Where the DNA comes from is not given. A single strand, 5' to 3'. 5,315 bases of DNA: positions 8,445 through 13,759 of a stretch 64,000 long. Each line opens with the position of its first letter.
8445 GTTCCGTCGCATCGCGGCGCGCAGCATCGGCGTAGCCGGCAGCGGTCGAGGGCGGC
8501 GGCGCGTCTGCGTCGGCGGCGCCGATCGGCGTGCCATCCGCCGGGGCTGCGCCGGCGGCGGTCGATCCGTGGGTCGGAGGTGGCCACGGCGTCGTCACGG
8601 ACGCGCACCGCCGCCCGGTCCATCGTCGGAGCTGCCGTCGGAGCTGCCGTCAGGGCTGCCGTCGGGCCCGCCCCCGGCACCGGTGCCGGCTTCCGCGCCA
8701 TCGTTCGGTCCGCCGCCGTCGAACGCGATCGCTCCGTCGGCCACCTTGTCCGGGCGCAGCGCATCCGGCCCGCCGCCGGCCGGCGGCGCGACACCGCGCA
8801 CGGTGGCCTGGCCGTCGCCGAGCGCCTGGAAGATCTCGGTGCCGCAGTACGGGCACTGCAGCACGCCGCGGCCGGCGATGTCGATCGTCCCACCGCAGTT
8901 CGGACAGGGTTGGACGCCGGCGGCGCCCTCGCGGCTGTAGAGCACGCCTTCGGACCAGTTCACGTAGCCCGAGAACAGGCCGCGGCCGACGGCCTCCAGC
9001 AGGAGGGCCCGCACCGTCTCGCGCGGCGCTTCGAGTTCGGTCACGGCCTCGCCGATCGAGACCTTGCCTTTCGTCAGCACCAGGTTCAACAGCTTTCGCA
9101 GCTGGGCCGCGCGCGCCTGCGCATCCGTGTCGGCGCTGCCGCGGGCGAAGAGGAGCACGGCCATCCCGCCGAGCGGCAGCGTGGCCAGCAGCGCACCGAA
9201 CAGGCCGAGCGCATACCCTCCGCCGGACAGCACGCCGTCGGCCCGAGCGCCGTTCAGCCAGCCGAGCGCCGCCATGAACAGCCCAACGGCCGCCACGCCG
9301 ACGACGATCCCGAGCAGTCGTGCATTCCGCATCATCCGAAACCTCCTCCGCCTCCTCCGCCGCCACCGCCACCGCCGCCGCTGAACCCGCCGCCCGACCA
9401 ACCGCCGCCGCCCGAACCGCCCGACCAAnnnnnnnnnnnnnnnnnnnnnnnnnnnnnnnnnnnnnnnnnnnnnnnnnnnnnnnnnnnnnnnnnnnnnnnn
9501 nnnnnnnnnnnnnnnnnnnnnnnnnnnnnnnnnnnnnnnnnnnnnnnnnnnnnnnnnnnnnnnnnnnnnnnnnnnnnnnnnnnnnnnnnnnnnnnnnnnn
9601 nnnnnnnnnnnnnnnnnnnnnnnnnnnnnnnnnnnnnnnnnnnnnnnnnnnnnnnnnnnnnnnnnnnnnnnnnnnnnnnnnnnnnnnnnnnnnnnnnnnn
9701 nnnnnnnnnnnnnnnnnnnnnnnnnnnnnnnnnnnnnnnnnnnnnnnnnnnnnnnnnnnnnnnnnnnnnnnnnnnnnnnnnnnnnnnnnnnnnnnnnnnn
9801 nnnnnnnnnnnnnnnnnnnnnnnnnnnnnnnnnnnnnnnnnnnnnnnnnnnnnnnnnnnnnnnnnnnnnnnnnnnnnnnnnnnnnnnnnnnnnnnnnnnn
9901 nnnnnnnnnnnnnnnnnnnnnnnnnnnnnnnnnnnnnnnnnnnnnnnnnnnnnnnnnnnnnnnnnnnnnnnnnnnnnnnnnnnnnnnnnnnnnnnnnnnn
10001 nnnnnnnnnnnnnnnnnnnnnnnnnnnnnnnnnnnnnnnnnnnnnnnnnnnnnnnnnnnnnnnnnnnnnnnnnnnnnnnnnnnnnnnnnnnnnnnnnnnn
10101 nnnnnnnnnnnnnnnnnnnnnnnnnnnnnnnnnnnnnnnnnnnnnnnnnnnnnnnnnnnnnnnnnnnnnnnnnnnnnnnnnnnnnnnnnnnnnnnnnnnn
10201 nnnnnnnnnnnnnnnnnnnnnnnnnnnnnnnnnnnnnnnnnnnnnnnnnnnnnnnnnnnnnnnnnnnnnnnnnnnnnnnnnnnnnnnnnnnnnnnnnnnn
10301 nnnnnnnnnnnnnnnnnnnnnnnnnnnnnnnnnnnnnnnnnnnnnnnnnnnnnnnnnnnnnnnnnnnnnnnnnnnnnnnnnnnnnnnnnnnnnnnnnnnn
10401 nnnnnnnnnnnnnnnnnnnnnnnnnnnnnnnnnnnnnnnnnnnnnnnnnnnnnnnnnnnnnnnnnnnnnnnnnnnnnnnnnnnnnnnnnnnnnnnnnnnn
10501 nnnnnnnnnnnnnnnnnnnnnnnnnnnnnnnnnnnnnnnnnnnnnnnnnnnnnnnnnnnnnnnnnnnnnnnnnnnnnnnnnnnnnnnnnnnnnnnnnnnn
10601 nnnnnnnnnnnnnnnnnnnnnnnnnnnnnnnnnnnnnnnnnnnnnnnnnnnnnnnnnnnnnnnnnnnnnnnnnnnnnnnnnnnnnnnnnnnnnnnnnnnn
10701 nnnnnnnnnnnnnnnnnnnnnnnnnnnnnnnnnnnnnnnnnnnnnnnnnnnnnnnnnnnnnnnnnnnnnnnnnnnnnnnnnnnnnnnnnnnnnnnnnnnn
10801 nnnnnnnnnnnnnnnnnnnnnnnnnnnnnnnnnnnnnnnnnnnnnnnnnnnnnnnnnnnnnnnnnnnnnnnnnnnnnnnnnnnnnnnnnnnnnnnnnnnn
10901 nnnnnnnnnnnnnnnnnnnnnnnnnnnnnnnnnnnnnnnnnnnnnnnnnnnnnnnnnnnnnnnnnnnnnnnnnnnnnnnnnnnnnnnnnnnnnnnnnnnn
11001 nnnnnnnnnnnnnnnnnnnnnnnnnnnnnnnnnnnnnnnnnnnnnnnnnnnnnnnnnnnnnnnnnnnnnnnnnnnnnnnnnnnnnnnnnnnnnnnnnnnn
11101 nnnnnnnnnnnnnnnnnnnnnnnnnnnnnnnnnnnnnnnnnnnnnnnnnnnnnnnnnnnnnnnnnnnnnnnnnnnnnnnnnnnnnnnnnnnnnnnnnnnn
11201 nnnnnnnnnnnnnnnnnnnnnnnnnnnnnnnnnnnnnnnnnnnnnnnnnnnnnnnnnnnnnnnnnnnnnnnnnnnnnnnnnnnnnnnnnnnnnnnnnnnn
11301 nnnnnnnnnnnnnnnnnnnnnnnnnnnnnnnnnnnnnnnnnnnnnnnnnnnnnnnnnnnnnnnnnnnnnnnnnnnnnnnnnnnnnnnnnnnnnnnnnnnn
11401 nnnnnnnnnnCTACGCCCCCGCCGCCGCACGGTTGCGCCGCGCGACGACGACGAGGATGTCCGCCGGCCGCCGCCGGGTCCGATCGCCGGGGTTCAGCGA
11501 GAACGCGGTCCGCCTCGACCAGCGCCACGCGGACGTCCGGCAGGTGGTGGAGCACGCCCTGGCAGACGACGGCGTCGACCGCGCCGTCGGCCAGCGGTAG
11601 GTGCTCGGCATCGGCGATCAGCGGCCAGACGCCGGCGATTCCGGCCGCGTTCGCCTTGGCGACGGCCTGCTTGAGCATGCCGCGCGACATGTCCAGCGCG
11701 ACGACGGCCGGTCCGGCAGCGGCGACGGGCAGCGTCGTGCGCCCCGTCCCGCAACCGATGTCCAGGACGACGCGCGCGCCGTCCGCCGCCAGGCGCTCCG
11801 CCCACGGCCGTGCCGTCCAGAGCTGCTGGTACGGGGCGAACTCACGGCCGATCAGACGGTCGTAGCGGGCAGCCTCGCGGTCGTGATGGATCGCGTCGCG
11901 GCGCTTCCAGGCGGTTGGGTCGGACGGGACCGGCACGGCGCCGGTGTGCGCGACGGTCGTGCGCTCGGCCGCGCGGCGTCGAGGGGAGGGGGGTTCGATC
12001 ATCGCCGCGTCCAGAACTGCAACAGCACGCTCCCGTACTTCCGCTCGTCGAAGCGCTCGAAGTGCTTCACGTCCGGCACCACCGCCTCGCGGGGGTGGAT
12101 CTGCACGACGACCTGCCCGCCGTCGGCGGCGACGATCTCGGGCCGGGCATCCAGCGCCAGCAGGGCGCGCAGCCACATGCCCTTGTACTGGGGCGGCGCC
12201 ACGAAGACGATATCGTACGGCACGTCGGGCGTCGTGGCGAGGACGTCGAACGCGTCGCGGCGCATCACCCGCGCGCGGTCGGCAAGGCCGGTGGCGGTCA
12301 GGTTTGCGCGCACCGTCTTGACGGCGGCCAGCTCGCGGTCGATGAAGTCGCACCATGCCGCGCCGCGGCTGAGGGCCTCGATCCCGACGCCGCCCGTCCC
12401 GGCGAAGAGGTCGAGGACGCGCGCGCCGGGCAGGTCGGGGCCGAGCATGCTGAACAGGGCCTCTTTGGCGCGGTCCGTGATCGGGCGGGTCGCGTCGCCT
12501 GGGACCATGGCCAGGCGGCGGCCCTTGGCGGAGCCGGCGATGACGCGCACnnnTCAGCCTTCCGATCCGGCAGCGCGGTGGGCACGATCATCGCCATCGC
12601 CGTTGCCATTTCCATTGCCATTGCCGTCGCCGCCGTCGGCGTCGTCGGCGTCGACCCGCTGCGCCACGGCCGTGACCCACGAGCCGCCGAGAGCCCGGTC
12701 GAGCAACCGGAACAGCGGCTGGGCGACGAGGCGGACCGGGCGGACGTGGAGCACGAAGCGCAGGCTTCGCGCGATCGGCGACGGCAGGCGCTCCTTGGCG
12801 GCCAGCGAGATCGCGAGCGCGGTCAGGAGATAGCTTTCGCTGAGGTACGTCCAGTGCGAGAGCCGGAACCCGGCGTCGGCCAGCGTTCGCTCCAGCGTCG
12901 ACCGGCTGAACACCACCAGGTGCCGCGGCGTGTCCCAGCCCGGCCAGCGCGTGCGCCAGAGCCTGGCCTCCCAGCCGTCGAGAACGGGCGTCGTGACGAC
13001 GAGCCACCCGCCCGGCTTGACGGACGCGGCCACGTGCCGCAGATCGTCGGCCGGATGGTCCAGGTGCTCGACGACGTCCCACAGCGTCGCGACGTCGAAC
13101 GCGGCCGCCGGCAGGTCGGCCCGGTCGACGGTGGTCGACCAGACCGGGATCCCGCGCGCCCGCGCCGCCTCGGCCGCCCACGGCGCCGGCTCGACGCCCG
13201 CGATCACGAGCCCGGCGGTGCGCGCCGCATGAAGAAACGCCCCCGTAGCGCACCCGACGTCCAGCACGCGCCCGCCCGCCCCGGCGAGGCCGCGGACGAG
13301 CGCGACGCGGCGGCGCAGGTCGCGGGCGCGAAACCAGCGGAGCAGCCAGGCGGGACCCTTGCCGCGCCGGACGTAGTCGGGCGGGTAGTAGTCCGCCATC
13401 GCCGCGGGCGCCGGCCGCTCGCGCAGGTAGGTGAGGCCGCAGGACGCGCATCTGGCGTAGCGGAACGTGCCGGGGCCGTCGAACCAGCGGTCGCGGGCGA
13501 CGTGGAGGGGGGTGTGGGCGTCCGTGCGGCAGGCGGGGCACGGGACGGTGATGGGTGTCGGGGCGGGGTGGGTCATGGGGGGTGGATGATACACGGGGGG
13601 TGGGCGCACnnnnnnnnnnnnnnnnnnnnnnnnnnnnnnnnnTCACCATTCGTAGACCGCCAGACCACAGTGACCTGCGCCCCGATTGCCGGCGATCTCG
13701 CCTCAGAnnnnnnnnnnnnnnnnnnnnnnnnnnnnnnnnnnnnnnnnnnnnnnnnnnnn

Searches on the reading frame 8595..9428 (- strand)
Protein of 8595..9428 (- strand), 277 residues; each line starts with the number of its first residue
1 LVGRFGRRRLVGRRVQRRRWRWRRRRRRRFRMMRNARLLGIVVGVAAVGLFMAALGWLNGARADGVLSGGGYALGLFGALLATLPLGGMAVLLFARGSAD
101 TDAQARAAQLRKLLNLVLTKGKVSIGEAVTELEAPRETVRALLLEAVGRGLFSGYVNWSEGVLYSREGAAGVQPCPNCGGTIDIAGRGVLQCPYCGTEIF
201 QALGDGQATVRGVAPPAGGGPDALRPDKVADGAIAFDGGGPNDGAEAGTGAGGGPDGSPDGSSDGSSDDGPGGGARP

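Call 71: search_protein_families(library=pfam, proteins=[window:8595-9428:-], max_evalue=0.01)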
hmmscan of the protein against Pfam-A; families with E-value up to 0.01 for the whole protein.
window:8595-9428:- (277 aa): 2 families
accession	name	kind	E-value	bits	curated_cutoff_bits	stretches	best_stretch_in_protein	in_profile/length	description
PF24460.1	DUF7575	-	0.00025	20.7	28.5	0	171-183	2-14/28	Domain of unknown function (DUF7575)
PF08271.17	Zn_Ribbon_TF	-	0.0086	16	29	0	175-199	3-29/43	TFIIB zinc-binding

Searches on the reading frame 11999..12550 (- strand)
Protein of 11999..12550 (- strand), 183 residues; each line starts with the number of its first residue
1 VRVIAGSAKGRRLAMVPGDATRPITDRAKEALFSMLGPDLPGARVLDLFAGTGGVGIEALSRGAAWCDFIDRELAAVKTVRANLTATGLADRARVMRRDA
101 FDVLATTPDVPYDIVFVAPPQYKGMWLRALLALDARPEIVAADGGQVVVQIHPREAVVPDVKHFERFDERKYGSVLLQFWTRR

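Call 16: search_protein_families(library=pfam, proteins=[window:11999-12550:-], max_evalue=0.01)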
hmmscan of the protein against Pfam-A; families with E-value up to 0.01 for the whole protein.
window:11999-12550:- (183 aa): 7 families
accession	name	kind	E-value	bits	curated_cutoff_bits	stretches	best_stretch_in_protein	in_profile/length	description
PF03602.21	Cons_hypoth95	-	1.2e-43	149.4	24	1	1-180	1-181/182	Conserved hypothetical protein 95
PF05175.20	MTS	-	1.5e-08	34.9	23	1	25-125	16-112/170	Methyltransferase small domain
PF09445.16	Methyltransf_15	-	0.00015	21.8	22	1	44-121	3-81/165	RNA cap guanine-N2 methyltransferase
PF13649.12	Methyltransf_25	-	0.0004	21.5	27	1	45-117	1-70/97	Methyltransferase domain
PF14011.11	ESX-1_EspG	-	0.00045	20.3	27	1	74-158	34-119/245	EspG family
PF13847.12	Methyltransf_31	-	0.0024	18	27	1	42-117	4-80/145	Methyltransferase domain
PF10672.15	Methyltrans_SAM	-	0.0029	17.4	27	1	42-152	124-239/286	S-adenosylmethionine-dependent methyltransferase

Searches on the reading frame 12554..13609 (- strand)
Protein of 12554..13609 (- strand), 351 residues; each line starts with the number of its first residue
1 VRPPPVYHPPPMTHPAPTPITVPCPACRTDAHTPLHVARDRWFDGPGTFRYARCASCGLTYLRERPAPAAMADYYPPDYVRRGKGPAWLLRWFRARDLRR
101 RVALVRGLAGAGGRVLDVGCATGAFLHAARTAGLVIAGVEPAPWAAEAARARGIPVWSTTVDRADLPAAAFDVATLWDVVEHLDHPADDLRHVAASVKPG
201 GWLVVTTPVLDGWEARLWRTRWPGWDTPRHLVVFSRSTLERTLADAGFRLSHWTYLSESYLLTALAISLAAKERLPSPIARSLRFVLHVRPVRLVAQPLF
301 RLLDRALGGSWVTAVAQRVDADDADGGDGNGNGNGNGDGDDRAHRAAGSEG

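Call 16: search_protein_families(library=pfam, proteins=[window:12554-13609:-], max_evalue=0.01)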
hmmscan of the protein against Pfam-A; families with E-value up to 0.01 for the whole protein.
window:12554-13609:- (351 aa): 7 families
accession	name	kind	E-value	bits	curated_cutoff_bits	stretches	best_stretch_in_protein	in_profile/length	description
PF13489.12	Methyltransf_23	-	1.1e-31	110.3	27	1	93-250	4-161/164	Methyltransferase domain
PF08242.18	Methyltransf_12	-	4.9e-11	43.7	30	1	116-203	1-98/98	Methyltransferase domain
PF08241.18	Methyltransf_11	-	3.2e-10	40.9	21.2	1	116-205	1-95/95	Methyltransferase domain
PF13649.12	Methyltransf_25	-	2.2e-08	35.1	27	1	115-201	1-97/97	Methyltransferase domain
PF07021.18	MetW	-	1.1e-05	25.6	21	1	103-217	5-119/193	Methionine biosynthesis protein MetW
PF08003.17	Methyltransf_9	-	0.00026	20.5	23.8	1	113-214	117-226/315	Protein of unknown function (DUF1698)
PF13847.12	Methyltransf_31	-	0.00029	21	27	1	112-209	4-113/145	Methyltransferase domain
